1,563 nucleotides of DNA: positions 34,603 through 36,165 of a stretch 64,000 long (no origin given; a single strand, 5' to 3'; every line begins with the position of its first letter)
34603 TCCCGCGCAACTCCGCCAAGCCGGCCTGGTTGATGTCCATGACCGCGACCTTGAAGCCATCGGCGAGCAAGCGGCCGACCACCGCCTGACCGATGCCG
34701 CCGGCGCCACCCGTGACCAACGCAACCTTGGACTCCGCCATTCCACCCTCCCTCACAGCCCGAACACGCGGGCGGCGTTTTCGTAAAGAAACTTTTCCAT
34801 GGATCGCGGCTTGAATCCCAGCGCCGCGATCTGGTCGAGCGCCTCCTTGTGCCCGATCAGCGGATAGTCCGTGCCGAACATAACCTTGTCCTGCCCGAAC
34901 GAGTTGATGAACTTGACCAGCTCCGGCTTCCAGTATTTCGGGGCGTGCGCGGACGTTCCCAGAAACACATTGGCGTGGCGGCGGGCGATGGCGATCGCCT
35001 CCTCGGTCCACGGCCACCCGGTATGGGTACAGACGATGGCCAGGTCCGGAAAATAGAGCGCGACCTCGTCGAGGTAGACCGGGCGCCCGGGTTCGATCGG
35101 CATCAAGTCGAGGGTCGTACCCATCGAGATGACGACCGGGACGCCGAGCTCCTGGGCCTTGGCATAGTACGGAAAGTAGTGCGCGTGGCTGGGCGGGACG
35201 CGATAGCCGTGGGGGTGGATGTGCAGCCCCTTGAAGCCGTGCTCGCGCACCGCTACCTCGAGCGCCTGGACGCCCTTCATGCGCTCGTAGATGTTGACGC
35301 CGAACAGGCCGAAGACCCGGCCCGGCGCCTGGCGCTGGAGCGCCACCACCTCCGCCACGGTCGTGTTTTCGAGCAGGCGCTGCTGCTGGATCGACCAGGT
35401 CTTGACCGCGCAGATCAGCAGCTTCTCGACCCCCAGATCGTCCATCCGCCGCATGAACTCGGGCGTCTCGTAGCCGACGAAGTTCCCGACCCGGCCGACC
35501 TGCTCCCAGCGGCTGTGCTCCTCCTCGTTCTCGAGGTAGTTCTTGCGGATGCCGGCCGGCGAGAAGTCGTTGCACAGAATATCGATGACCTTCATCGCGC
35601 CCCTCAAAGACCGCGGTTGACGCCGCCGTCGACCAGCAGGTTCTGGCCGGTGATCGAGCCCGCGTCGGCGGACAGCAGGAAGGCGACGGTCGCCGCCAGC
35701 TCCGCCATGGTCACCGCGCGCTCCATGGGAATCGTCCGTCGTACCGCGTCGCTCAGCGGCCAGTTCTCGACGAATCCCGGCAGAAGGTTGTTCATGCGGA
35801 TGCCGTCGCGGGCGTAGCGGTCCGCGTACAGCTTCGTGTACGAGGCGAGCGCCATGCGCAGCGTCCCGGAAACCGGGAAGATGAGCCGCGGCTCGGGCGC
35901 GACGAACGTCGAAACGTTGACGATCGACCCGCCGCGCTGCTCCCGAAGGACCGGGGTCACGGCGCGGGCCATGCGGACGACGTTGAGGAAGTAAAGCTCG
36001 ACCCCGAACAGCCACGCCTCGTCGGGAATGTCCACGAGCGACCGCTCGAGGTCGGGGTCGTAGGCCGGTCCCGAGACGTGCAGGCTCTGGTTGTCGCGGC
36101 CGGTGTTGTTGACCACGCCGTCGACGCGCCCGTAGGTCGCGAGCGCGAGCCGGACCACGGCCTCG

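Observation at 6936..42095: Recurrent signature in this window: small cargoes flanked by duplicated gene termini (four loci in 64 kb)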

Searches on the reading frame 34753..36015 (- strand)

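Call 81: search_protein_families(library=pfam, proteins=[window:34753-36015:-], max_evalue=0.00001)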
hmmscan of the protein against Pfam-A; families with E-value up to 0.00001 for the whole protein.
window:34753-36015:- (420 aa): 1 family
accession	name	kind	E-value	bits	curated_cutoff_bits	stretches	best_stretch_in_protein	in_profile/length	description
PF04909.20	Amidohydro_2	-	1.8e-40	139.9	26.4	1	217-420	63-289/289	Amidohydrolase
